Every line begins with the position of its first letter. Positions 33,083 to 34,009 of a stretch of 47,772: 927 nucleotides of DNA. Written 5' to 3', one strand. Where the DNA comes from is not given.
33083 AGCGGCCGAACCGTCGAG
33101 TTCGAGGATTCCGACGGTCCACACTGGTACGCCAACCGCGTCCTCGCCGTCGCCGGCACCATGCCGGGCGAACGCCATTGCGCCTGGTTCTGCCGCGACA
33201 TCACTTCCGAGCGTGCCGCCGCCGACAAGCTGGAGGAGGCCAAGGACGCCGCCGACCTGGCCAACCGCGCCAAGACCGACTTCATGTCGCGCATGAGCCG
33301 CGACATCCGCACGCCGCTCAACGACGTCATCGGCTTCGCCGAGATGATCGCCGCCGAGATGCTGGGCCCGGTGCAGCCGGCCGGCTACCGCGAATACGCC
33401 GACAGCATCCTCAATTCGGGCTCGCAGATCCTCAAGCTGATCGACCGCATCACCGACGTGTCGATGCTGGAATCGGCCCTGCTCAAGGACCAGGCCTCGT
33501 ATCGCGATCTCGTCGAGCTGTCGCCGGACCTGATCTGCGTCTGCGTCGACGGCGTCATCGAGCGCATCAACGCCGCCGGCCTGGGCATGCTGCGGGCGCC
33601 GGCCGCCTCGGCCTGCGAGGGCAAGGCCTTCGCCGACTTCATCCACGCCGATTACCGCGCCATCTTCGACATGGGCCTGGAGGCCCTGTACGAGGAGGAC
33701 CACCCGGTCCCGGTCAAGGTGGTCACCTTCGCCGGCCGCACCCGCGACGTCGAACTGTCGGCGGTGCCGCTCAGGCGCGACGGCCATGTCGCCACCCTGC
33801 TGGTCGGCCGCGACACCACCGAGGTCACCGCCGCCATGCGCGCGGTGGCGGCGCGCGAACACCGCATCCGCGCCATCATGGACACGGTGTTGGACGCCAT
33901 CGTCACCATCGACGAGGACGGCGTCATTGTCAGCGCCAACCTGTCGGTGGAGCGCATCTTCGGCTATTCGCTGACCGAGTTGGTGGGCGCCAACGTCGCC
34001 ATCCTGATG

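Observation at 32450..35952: c-di-GMP enzyme carrying a His-less, ATPase-less DHp domain, translationally coupled to a DivK-like regulator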

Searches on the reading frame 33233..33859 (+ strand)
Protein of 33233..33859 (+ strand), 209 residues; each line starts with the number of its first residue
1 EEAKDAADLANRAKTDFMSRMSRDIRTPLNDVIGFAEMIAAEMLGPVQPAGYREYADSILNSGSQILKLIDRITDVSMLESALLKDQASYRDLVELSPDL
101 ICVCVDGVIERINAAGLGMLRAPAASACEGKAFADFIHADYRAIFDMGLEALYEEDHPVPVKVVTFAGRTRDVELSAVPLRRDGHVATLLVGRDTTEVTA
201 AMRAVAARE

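Call 47: search_protein_representatives(protein=window:33233-33859:+)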
Query: 209 residues. Proteins with E-value up to 0.001 (for the whole library): 215715; up to 1e-10: 14351; up to 1e-30: 47. The best 150 are listed.
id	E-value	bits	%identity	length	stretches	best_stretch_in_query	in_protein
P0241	3.5e-90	317.2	72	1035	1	3-209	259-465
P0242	5.6e-65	235.1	57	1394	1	2-209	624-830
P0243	1.2e-61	224.2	31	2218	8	70-200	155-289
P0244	6.2e-54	199.0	80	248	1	94-209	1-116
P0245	5.8e-49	182.8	45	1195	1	3-209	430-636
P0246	9.3e-48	178.9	45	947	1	2-209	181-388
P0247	2.7e-44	167.6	44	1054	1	2-209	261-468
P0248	1.8e-43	164.9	44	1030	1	2-205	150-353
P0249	4.7e-42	160.3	42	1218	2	2-204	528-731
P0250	1.0e-41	159.2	36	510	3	2-82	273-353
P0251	2.3e-41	158.0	31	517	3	3-119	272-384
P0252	6.7e-41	156.5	41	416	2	83-204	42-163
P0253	2.0e-40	155.0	33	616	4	3-120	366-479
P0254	1.3e-39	152.3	32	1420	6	73-205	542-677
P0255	1.5e-38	148.8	37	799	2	67-205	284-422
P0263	2.8e-35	138.2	40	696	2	14-205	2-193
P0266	8.8e-35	136.6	35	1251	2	3-201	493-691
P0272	1.0e-32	129.8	37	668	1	3-209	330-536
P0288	1.1e-30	123.3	38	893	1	3-205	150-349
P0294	1.1e-29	120.0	41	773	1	16-209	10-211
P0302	4.0e-29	118.1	31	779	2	11-207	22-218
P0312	2.4e-28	115.6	36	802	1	13-209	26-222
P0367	3.2e-25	105.4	36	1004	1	9-205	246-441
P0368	3.6e-25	105.2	32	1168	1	5-199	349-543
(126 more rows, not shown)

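Call 50: find_encoding_contigs(protein=P0247, flank=5000, max_places=3)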
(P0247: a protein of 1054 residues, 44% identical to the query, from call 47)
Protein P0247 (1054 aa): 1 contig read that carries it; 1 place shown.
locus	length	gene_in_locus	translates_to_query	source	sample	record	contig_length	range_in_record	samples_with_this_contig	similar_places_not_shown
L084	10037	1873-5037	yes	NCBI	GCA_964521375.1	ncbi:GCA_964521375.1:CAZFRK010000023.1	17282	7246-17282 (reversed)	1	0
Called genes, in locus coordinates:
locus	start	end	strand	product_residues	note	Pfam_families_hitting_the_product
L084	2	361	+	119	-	?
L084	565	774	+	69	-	PF04324:Fer2_BFD (weak)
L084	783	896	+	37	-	-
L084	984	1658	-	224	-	PF02798:GST_N, PF13409:GST_N_2, PF13417:GST_N_3, PF13410:GST_C_2 (weak)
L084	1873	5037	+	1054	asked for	PF00072:Response_reg, PF00512:HisKA, PF00989:PAS, PF08448:PAS_4, PF13188:PAS_8, PF13426:PAS_9, PF00990:GGDEF, PF00563:EAL, +5 more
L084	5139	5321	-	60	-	-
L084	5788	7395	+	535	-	PF00682:HMGL-like, PF22617:HCS_D2, PF08502:LeuA_dimer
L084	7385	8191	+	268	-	PF11150:DUF2927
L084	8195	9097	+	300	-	PF00588:SpoU_methylase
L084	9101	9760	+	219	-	PF00881:Nitroreductase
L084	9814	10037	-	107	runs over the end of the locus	PF03992:ABM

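Call 51: find_encoding_contigs(protein=P0242, flank=4000, max_places=2)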
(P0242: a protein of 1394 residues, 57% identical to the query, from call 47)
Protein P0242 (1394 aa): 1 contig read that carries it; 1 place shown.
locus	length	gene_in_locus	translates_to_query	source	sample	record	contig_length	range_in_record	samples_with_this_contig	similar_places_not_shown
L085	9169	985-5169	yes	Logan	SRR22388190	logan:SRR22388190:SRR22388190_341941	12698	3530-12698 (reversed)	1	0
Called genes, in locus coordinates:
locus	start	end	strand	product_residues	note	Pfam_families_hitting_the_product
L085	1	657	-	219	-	?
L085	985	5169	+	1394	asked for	PF00672:HAMP, PF08447:PAS_3, PF00512:HisKA, PF00989:PAS, PF13188:PAS_8, PF13426:PAS_9, PF00990:GGDEF, PF00563:EAL, +2 more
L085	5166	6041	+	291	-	PF00561:Abhydrolase_1, PF12146:Hydrolase_4, PF12697:Abhydrolase_6, PF06821:Ser_hydrolase (faint)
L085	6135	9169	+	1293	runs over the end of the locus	PF02743:dCache_1, PF00672:HAMP, PF00989:PAS, PF08447:PAS_3, PF08448:PAS_4, PF13426:PAS_9, PF00512:HisKA, PF02518:HATPase_c, +4 more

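Call 52: find_encoding_contigs(protein=P0248, flank=4000, max_places=2)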
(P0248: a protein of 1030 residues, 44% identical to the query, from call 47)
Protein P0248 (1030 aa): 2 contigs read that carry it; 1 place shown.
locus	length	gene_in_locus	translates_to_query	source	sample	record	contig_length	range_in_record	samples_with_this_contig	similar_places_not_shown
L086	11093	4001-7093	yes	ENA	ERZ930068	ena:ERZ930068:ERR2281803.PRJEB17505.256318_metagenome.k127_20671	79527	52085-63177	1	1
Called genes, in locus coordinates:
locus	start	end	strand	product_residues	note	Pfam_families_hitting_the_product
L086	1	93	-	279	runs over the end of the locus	-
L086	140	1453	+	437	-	PF01590:GAF (weak), PF13185:GAF_2, PF00989:PAS, PF13188:PAS_8, PF08448:PAS_4 (faint), PF13426:PAS_9, PF00990:GGDEF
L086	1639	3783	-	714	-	PF02743:dCache_1, PF07889:DUF1664 (faint), PF00672:HAMP, PF00015:MCPsignal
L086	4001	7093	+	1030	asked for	PF00989:PAS, PF08448:PAS_4, PF13426:PAS_9, PF00512:HisKA, PF00989:PAS, PF08448:PAS_4, PF13426:PAS_9, PF00989:PAS, +12 more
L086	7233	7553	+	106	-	-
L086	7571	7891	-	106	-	-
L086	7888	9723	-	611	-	PF00072:Response_reg, PF12860:PAS_7, PF13185:GAF_2, PF00990:GGDEF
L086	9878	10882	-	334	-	PF03747:ADP_ribosyl_GH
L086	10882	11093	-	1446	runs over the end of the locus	PF00989:PAS, PF13426:PAS_9, PF12860:PAS_7, PF12860:PAS_7, PF00989:PAS, PF13426:PAS_9, PF00989:PAS, PF13426:PAS_9, +8 more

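Call 53: find_encoding_contigs(protein=P0245, flank=4000, max_places=2)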
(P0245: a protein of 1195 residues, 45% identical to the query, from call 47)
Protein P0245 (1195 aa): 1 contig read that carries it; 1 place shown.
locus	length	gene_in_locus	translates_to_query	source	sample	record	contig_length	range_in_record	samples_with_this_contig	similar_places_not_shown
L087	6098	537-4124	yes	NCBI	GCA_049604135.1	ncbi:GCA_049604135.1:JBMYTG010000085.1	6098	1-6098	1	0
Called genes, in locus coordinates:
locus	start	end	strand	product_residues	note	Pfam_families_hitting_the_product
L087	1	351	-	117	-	PF05170:AsmA, PF05359:DUF748 (weak), PF13116:YhdP (weak)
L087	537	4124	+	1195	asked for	PF08448:PAS_4, PF08447:PAS_3, PF00512:HisKA, PF00989:PAS, PF08448:PAS_4, PF13426:PAS_9, PF00990:GGDEF, PF00563:EAL, +3 more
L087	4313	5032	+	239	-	-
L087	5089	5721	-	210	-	-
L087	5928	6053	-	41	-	PF00444:Ribosomal_L36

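Call 55: search_protein_families(library=pfam, proteins=[P0249, P0263, P0294, P0312, P0368, P0367, P0302, P0248], max_evalue=0.00001)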
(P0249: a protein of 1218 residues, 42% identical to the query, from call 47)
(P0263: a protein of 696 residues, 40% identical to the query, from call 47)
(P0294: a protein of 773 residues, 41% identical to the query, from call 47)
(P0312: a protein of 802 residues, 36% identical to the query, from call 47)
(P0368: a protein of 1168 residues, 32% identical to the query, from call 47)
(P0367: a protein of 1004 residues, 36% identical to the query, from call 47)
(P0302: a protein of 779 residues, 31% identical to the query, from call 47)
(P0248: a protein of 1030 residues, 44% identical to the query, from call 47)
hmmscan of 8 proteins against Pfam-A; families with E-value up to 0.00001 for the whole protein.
P0249 (1218 aa): 9 families
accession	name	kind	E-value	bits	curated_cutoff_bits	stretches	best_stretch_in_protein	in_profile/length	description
PF08448.16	PAS_4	-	1.9e-54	183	23.1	4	412-520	2-109/110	PAS fold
PF13426.13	PAS_9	-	5.4e-50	168.4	27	3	289-392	3-103/103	PAS domain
PF00989.32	PAS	-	4.8e-46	155.9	22.6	3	277-390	1-113/113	PAS fold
PF00072.30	Response_reg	-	1e-32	113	30.2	2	1101-1212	1-110/111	Response regulator receiver domain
PF13188.13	PAS_8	-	7.5e-31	105.4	21.8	2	737-794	1-55/65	PAS domain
PF00512.31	HisKA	-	1.5e-27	95.9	26.9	2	539-607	1-65/66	His Kinase A (phospho-acceptor) domain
PF12860.13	PAS_7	-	5.7e-26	91.4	27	1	155-269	1-114/115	PAS fold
PF02518.31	HATPase_c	-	4.2e-17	63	26.4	1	971-1074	2-109/111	Histidine kinase-, DNA gyrase B-, and HSP90-like ATPase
PF08447.18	PAS_3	-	8.1e-15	55.3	25.6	0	653-717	18-86/89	PAS fold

P0263 (696 aa): 9 families
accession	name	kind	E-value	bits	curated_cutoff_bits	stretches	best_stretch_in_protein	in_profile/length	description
PF00512.31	HisKA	-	2.7e-29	101.5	26.9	2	1-68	1-64/66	His Kinase A (phospho-acceptor) domain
PF13426.13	PAS_9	-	2.6e-22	79.5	27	2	209-308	2-103/103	PAS domain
PF00989.32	PAS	-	7.4e-21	74.7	22.6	2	199-306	2-113/113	PAS fold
PF08448.16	PAS_4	-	2.6e-20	73.1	23.1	2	205-311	2-110/110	PAS fold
PF02518.31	HATPase_c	-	6e-20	72.2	26.4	1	432-552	2-109/111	Histidine kinase-, DNA gyrase B-, and HSP90-like ATPase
PF00072.30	Response_reg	-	1.4e-17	64.3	30.2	1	579-690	1-110/111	Response regulator receiver domain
PF13188.13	PAS_8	-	2.7e-16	59.2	21.8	1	198-244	1-44/65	PAS domain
PF12860.13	PAS_7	-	4e-07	30.6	27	0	94-191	14-115/115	PAS fold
PF08447.18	PAS_3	-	5.9e-07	30.1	25.6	0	100-174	4-80/89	PAS fold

P0294 (773 aa): 7 families
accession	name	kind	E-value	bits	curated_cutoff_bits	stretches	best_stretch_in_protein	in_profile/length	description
PF00563.25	EAL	-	2.8e-73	246.6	31.3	1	513-748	2-236/236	EAL domain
PF00990.26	GGDEF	-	7.4e-21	75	23.8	1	341-487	3-155/161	Diguanylate cyclase, GGDEF domain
PF00989.32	PAS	-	3.3e-18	66.2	22.6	1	213-323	2-111/113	PAS fold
PF13188.13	PAS_8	-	3.2e-17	62.2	21.8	2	212-262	1-48/65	PAS domain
PF13426.13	PAS_9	-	2.9e-16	60.1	27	1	223-326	2-102/103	PAS domain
PF08448.16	PAS_4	-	9e-09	36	23.1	0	221-281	4-64/110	PAS fold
PF00512.31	HisKA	-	2e-08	34.6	26.9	1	8-72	2-63/66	His Kinase A (phospho-acceptor) domain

P0312 (802 aa): 7 families
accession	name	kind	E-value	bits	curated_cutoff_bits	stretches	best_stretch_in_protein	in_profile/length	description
PF00563.25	EAL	-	1.5e-68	231.1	31.3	1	529-763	3-236/236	EAL domain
PF00990.26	GGDEF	-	3.2e-45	154.2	23.8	1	351-508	1-161/161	Diguanylate cyclase, GGDEF domain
PF00989.32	PAS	-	2.1e-18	66.8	22.6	2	105-208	5-113/113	PAS fold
PF13426.13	PAS_9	-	9.1e-18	64.9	27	2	234-337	2-101/103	PAS domain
PF08448.16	PAS_4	-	5.3e-17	62.5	23.1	1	109-211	3-108/110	PAS fold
PF13188.13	PAS_8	-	8.6e-13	48.1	21.8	0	223-277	1-52/65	PAS domain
PF00512.31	HisKA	-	3.5e-12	46.6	26.9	1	31-94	6-65/66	His Kinase A (phospho-acceptor) domain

P0368 (1168 aa): 8 families
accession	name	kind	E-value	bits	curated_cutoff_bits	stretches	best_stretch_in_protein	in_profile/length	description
PF13426.13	PAS_9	-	7.2e-46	155.1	27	3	560-663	1-103/103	PAS domain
PF00989.32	PAS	-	1.3e-35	122.2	22.6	3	552-661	3-113/113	PAS fold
PF08448.16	PAS_4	-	3.5e-34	117.8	23.1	2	556-666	1-110/110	PAS fold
PF00512.31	HisKA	-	5.3e-26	90.9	26.9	2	358-425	2-65/66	His Kinase A (phospho-acceptor) domain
PF02518.31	HATPase_c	-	2e-23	83.4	26.4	1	890-1013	2-110/111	Histidine kinase-, DNA gyrase B-, and HSP90-like ATPase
PF13188.13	PAS_8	-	8.1e-23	79.9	21.8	2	551-603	2-55/65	PAS domain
PF08447.18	PAS_3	-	1.6e-21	76.8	25.6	1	573-658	2-89/89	PAS fold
PF00072.30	Response_reg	-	1.4e-16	61.1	30.2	1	1036-1147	1-110/111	Response regulator receiver domain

P0367 (1004 aa): 9 families
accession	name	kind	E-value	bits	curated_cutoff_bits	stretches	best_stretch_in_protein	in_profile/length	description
PF00563.25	EAL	-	2e-78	263.5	31.3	1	750-985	2-236/236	EAL domain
PF00990.26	GGDEF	-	1.6e-42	145.5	23.8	1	573-729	1-160/161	Diguanylate cyclase, GGDEF domain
PF13426.13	PAS_9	-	1.4e-39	134.9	27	3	457-561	2-103/103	PAS domain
PF00989.32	PAS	-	8.8e-36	122.8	22.6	3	447-559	2-113/113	PAS fold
PF08448.16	PAS_4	-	4.3e-31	107.8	23.1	2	117-224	1-109/110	PAS fold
PF13188.13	PAS_8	-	3.2e-26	90.7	21.8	2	111-160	1-47/65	PAS domain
PF08447.18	PAS_3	-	1.5e-12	48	25.6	0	353-425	7-83/89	PAS fold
PF24820.1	Diguanyl_cycl_sensor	-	7.7e-12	45.6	28.1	0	455-558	5-109/109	Diguanylate cyclase-like sensor domain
PF00512.31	HisKA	-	1.4e-08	35.1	26.9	1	250-317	1-64/66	His Kinase A (phospho-acceptor) domain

P0302 (779 aa): 8 families
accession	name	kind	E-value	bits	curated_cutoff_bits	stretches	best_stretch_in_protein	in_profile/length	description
PF00563.25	EAL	-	2.1e-77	260.1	31.3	1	525-758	4-236/236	EAL domain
PF00990.26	GGDEF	-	5.3e-44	150.3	23.8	1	346-503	1-161/161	Diguanylate cyclase, GGDEF domain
PF00989.32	PAS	-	2.3e-23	82.8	22.6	2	221-332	1-113/113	PAS fold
PF13426.13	PAS_9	-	1.3e-19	70.8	27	2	232-334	2-103/103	PAS domain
PF13188.13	PAS_8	-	5.4e-16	58.3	21.8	2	221-271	1-52/65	PAS domain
PF08448.16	PAS_4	-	2.6e-14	53.8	23.1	1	228-337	2-110/110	PAS fold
PF24820.1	Diguanyl_cycl_sensor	-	5.9e-11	42.7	28.1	0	227-331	2-109/109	Diguanylate cyclase-like sensor domain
PF00512.31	HisKA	-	8.5e-10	39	26.9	1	27-89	4-62/66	His Kinase A (phospho-acceptor) domain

P0248 (1030 aa): 9 families
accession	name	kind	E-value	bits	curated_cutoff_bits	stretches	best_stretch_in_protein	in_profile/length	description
PF00563.25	EAL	-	8e-79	264.8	31.3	1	778-1013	2-236/236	EAL domain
PF13426.13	PAS_9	-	3.1e-61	204.5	27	4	487-589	2-103/103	PAS domain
PF00989.32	PAS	-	8.6e-56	187.3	22.6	4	21-138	1-113/113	PAS fold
PF00990.26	GGDEF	-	4.8e-49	166.7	23.8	1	601-757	1-160/161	Diguanylate cyclase, GGDEF domain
PF08448.16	PAS_4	-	9.7e-37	126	23.1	3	27-142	1-109/110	PAS fold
PF13188.13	PAS_8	-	7.8e-34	114.9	21.8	2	358-405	1-49/65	PAS domain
PF08447.18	PAS_3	-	4.8e-21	75.3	25.6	1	501-582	4-87/89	PAS fold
PF00512.31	HisKA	-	8.9e-18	64.6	26.9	1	161-229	1-65/66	His Kinase A (phospho-acceptor) domain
PF12860.13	PAS_7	-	4.6e-09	36.9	27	0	29-145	3-114/115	PAS fold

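Call 59: list_cluster_members(proteins=[P0242, P0245, P0246, P0247, P0248, P0249, P0266, P0288, P0312, P0367])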
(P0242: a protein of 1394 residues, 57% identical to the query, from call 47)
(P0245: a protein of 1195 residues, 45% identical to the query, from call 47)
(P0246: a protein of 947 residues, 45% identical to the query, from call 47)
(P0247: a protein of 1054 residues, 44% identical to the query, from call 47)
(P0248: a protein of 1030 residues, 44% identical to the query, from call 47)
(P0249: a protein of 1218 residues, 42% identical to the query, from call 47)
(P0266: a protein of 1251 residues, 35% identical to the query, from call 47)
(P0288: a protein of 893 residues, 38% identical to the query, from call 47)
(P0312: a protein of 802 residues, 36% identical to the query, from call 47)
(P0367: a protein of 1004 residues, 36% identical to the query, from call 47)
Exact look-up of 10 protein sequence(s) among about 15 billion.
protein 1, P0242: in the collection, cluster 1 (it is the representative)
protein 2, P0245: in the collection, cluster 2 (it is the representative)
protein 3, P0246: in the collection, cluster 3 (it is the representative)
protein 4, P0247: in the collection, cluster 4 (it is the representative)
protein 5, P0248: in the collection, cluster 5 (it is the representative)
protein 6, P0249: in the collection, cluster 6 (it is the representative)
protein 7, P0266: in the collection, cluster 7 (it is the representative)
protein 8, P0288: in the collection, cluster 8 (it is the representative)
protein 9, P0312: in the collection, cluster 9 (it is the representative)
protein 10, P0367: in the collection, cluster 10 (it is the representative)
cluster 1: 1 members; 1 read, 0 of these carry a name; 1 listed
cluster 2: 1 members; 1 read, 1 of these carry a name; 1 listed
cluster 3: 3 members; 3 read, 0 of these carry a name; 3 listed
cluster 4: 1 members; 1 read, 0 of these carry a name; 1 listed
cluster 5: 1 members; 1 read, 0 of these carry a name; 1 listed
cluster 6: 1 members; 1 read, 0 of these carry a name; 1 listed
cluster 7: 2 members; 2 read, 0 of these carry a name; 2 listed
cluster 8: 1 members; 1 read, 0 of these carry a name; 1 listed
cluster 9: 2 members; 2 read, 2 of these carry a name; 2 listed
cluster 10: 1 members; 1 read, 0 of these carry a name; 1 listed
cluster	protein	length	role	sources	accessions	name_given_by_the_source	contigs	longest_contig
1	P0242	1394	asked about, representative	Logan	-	-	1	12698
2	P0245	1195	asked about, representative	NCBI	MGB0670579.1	MAG: EAL domain-containing protein [Rhodospirillales bacterium]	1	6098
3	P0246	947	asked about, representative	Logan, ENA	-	-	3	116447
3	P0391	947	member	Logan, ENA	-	-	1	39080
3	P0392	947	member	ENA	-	-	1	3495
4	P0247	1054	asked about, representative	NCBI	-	-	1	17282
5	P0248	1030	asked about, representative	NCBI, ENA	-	-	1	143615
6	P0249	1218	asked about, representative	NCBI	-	-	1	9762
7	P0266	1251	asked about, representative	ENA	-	-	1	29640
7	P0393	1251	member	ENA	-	-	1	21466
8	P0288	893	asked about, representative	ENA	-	-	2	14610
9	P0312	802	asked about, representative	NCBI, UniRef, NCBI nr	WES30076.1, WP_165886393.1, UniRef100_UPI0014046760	EAL domain-containing protein [Varunaivibrio sulfuroxidans] | EAL domain-containing protein n=1 Tax=Varunaivibrio sulfuroxidans TaxID=1773489 ...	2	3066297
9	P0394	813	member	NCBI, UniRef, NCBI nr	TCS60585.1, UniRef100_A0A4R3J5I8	PAS domain S-box-containing protein/diguanylate cyclase (GGDEF)-like protein ... | histidine kinase n=1 Tax=Varunaivibrio sulfuroxidans TaxID=1773489 RepID=A0A4R3J5I8_9PROT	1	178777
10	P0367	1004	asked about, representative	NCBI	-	-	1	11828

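Call 60: find_encoding_contigs(protein=P0312, flank=4000, max_places=1)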
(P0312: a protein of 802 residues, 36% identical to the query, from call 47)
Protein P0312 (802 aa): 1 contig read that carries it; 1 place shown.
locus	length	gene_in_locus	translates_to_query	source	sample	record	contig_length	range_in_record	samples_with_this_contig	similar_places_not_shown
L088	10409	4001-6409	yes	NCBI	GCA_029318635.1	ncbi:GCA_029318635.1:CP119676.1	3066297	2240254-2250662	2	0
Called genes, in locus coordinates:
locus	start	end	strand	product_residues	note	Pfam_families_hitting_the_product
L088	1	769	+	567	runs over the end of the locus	PF00795:CN_hydrolase, PF02540:NAD_synthase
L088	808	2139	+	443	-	PF00749:tRNA-synt_1c, PF19269:Anticodon_2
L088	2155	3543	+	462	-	PF01406:tRNA-synt_1e, PF01921:tRNA-synt_1f (faint), PF09334:tRNA-synt_1g (faint), PF00133:tRNA-synt_1, PF09190:DALR_2, PF23493:CysS_C (weak)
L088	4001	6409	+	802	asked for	PF00512:HisKA, PF00989:PAS, PF08448:PAS_4, PF13426:PAS_9 (weak), PF00989:PAS (weak), PF13426:PAS_9, PF00990:GGDEF, PF00563:EAL, +1 more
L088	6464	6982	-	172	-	-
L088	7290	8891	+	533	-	PF00682:HMGL-like, PF22617:HCS_D2, PF08502:LeuA_dimer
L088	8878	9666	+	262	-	PF00588:SpoU_methylase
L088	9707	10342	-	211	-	PF03232:COQ7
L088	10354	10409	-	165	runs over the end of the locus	PF02600:DsbB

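Call 61: find_encoding_contigs(protein=P0249, flank=4000, max_places=1)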
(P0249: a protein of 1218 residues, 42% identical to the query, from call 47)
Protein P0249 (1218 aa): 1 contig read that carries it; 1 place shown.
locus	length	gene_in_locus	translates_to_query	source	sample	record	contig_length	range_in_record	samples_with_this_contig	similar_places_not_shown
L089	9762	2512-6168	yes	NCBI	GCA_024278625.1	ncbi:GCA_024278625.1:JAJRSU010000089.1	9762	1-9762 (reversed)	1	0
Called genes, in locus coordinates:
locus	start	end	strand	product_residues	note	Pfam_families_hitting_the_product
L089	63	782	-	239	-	PF00072:Response_reg, PF00486:Trans_reg_C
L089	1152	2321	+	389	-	PF00072:Response_reg, PF13487:HD_5, PF01966:HD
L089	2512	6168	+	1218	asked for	PF00072:Response_reg, PF12860:PAS_7, PF00989:PAS, PF08448:PAS_4, PF13426:PAS_9, PF08448:PAS_4, PF00512:HisKA, PF00989:PAS, +11 more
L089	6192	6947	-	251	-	PF00027:cNMP_binding, PF13545:HTH_Crp_2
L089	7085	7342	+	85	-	PF20061:DUF6460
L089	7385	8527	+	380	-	PF03480:DctP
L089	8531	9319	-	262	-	PF18912:DZR_2, PF00156:Pribosyltran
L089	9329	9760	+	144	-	?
